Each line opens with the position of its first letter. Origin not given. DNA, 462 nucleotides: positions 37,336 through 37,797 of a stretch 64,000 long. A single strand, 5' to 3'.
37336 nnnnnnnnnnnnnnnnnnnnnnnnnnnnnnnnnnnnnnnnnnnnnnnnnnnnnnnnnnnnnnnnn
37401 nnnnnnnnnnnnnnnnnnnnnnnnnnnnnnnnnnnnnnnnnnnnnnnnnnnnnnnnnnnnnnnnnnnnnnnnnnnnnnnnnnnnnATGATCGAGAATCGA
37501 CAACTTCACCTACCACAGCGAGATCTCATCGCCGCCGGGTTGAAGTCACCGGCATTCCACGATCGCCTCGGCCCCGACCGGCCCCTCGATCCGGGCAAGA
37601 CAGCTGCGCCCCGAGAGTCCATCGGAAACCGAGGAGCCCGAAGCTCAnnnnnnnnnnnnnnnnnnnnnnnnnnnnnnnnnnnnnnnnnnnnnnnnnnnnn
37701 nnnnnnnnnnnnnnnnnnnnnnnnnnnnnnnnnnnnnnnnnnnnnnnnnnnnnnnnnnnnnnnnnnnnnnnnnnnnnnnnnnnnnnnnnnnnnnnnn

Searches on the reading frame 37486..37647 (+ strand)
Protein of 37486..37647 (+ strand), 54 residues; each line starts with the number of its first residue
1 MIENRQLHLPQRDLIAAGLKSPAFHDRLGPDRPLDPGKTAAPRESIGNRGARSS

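Call 82: search_protein_families(library=pfam, proteins=[window:37486-37647:+], max_evalue=1)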
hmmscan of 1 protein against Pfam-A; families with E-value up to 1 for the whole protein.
window:37486-37647:+ (54 aa): 0 families
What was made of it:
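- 37486..37650 (+): 54-codon ORF that splits the module-7 A domain; ATGA overlaps at both ends. No Pfam match (call 82).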
